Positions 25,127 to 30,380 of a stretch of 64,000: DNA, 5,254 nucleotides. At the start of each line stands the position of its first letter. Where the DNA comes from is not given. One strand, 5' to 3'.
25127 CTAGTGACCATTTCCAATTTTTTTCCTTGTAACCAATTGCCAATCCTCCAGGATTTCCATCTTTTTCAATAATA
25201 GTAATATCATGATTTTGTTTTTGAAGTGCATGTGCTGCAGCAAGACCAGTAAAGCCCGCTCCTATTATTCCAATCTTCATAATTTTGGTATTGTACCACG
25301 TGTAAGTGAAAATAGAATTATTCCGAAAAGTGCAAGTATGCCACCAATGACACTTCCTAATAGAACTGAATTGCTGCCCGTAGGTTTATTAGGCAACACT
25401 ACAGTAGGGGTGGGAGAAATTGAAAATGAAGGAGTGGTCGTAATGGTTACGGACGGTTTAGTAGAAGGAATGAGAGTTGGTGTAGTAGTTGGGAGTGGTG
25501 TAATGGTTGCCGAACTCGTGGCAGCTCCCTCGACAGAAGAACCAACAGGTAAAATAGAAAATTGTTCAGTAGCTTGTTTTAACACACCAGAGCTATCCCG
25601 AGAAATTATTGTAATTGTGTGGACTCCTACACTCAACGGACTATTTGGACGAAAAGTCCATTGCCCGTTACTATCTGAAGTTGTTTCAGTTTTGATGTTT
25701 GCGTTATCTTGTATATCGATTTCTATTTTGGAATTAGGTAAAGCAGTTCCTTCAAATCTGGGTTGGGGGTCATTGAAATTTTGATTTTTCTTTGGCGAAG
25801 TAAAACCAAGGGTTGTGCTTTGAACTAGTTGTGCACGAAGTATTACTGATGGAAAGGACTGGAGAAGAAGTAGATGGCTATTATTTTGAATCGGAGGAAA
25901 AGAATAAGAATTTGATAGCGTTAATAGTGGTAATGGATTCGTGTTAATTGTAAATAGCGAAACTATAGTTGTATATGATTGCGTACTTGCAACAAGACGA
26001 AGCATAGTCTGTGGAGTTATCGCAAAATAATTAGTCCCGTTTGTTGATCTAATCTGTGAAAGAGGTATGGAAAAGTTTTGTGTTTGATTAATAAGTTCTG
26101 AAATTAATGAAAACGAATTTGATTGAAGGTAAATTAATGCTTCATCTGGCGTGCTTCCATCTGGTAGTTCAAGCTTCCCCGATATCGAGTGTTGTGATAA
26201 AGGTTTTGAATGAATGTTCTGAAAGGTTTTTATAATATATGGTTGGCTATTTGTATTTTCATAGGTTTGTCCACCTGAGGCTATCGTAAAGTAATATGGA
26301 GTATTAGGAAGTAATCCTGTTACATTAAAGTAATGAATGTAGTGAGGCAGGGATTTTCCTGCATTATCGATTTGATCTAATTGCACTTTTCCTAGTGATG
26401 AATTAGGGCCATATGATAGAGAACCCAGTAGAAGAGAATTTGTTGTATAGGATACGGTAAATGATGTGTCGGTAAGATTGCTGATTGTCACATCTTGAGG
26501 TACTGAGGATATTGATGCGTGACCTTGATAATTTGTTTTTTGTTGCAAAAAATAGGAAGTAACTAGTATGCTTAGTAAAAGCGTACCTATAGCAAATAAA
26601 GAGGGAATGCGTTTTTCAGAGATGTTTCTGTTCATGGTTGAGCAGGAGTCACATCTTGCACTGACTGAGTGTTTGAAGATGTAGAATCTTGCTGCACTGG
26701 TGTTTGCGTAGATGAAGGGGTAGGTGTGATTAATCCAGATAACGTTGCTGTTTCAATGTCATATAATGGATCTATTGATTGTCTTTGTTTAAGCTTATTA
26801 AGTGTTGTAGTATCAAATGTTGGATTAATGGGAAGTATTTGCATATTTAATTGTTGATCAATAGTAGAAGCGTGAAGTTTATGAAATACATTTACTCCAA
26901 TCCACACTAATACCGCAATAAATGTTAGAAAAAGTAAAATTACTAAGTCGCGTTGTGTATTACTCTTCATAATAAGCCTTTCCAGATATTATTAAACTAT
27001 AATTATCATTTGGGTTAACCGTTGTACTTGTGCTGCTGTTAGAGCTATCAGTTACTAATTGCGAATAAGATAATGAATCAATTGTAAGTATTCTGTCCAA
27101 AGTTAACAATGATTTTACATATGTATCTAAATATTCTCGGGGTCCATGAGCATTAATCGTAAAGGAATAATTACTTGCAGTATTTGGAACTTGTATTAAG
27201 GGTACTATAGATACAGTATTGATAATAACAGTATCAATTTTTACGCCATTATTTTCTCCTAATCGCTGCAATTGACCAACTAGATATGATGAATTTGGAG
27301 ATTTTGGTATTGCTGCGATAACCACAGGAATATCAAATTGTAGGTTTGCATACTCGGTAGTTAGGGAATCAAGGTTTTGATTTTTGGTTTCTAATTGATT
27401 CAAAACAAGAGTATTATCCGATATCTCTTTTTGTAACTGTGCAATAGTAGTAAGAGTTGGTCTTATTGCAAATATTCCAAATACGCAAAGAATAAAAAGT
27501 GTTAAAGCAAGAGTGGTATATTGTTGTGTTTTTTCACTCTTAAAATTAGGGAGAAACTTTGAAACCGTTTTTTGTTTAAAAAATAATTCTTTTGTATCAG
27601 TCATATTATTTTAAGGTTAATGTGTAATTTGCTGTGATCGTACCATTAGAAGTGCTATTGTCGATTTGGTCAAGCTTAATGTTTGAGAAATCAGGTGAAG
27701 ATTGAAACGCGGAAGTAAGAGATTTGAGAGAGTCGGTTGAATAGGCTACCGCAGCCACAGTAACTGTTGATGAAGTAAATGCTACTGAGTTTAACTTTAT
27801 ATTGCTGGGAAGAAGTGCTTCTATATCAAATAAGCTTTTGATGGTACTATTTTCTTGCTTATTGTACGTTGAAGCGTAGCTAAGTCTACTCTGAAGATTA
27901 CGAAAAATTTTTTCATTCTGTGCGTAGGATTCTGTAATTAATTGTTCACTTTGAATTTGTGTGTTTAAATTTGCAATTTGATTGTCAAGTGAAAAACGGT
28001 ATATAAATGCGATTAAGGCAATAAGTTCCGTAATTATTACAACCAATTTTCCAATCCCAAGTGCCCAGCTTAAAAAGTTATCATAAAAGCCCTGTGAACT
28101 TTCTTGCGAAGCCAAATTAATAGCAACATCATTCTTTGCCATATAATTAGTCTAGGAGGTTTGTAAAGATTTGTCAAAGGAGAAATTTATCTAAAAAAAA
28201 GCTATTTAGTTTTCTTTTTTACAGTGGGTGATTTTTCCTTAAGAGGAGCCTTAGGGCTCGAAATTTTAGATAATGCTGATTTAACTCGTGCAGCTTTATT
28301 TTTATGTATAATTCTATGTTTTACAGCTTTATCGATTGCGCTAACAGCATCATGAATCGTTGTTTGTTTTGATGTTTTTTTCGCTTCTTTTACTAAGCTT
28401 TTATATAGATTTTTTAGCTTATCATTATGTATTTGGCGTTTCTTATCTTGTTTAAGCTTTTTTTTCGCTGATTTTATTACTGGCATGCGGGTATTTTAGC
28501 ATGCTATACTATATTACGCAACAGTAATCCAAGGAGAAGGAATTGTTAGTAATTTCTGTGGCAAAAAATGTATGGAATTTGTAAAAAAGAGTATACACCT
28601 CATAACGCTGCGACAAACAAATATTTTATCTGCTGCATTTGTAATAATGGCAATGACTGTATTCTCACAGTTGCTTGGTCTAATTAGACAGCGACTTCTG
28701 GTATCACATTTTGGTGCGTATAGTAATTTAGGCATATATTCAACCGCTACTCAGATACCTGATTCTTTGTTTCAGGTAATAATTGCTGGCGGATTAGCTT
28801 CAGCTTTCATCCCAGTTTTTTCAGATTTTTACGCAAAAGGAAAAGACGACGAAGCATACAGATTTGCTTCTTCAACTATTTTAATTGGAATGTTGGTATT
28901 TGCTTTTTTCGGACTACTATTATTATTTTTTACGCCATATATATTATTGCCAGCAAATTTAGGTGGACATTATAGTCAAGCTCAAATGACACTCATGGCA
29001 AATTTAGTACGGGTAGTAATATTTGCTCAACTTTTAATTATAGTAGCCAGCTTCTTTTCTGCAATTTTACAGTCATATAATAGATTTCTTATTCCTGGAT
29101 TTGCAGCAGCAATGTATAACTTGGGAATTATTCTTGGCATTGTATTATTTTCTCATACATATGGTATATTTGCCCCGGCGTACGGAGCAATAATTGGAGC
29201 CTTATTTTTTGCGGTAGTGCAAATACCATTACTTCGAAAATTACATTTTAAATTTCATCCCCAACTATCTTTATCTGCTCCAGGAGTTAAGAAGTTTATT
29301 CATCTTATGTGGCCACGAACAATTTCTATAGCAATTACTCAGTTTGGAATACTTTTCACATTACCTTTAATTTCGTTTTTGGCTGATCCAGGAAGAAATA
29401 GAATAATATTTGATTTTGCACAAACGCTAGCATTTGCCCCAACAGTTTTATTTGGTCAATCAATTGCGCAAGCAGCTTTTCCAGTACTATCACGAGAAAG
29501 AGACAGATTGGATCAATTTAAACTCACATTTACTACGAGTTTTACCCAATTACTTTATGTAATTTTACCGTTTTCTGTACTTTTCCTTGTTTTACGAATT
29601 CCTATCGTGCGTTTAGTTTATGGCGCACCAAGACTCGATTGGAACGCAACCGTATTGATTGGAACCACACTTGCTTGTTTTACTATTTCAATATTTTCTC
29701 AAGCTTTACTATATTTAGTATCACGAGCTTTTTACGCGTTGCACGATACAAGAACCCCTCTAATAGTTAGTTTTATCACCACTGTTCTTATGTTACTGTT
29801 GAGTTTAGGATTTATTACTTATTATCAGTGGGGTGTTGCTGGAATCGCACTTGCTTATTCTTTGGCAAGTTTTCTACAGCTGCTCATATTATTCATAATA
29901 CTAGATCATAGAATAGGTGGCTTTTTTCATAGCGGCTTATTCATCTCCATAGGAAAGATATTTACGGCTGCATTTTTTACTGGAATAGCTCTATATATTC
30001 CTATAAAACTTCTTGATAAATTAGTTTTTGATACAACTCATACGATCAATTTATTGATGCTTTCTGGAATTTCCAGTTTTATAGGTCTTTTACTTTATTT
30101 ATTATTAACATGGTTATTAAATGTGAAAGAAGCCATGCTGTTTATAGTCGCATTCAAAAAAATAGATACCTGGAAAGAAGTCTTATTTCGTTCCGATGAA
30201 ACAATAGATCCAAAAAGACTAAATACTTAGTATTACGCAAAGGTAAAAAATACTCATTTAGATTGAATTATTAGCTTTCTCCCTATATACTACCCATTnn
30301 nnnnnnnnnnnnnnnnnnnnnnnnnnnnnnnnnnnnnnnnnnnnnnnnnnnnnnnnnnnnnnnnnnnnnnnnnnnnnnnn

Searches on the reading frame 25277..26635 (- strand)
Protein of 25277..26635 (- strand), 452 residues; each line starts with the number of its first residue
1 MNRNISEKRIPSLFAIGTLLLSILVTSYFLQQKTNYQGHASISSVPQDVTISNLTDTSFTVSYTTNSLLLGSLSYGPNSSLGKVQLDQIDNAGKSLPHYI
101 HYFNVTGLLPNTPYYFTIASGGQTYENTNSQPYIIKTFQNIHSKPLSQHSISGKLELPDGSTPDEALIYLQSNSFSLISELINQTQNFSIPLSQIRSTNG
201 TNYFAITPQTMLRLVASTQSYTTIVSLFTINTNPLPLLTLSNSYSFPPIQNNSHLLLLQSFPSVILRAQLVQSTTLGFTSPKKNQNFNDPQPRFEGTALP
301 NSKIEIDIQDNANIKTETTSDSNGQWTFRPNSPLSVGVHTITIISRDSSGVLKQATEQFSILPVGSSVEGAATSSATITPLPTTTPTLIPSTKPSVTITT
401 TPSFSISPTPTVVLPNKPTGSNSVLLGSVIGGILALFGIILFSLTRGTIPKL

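Call 9: search_protein_families(library=pfam, proteins=[window:25277-26635:-], max_evalue=0.001)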
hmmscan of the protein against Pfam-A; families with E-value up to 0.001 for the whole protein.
window:25277-26635:- (452 aa): 3 families
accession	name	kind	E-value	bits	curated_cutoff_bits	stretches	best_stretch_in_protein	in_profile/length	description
PF19077.6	Big_13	-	4.4e-11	43.6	27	1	283-357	20-96/102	Bacterial Ig-like domain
PF16656.11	Pur_ac_phosph_N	-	2.5e-06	28.4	30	1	49-137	6-93/93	Purple acid Phosphatase, N-terminal domain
PF00041.27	fn3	-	3.7e-05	24.3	25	1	45-133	2-81/84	Fibronectin type III domain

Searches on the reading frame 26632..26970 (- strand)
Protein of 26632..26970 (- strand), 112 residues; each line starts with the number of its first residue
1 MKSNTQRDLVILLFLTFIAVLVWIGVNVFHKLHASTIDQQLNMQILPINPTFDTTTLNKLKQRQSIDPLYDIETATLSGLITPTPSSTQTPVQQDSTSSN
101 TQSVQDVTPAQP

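Call 9: search_protein_families(library=pfam, proteins=[window:26632-26970:-], max_evalue=0.001)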
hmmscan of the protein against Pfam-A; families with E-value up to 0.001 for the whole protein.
window:26632-26970:- (112 aa): 0 families

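Call 118: search_protein_families(library=pfam, proteins=[window:26632-26970:-], max_evalue=10)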
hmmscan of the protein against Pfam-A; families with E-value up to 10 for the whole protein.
window:26632-26970:- (112 aa): 1 family
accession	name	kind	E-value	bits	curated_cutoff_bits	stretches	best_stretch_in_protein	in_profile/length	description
PF18935.5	DUF5683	-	0.17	12.3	26.7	1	5-49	89-132/151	Family of unknown function (DUF5683)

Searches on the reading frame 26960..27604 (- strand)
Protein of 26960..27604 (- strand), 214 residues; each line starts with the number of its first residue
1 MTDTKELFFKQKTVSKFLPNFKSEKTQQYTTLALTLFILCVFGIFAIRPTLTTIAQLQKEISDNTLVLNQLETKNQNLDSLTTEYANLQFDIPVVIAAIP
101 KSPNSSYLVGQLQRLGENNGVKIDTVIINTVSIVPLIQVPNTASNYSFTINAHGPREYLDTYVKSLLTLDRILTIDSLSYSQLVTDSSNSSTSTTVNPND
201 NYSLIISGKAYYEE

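Call 9: search_protein_families(library=pfam, proteins=[window:26960-27604:-], max_evalue=0.001)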
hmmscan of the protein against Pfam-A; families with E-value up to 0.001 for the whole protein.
window:26960-27604:- (214 aa): 1 family
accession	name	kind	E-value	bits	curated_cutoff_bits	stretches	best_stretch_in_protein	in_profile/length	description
PF04350.18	PilO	-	3.8e-05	24.3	22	1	57-185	4-126/145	Pilus assembly protein, PilO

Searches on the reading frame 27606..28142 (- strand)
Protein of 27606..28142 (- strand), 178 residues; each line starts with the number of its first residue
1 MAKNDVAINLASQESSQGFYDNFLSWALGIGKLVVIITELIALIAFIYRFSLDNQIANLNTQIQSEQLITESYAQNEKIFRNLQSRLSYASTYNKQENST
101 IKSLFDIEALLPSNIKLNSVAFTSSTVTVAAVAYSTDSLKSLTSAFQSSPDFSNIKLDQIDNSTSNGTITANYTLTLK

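Call 9: search_protein_families(library=pfam, proteins=[window:27606-28142:-], max_evalue=0.001)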
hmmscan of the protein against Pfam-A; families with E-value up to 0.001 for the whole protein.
window:27606-28142:- (178 aa): 1 family
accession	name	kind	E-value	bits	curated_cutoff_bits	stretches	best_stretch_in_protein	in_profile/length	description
PF05137.18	PilN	-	2.6e-08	34.2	22.8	1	106-177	5-76/78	Fimbrial assembly protein (PilN)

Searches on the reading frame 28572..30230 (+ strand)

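Call 10: search_protein_families(library=pfam, proteins=[window:28572-30230:+], max_evalue=0.001)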
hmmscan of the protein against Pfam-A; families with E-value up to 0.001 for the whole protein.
window:28572-30230:+ (552 aa): 3 families
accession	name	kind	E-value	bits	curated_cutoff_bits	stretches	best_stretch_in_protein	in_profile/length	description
PF03023.19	MurJ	-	6.4e-63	213.4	27.4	1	45-478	3-434/451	Lipid II flippase MurJ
PF13440.11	Polysacc_synt_3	-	9.6e-07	28.8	23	1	132-352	74-286/293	Polysaccharide biosynthesis protein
PF01554.23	MatE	-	1.1e-05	25.7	24.9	1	27-188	3-158/161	MatE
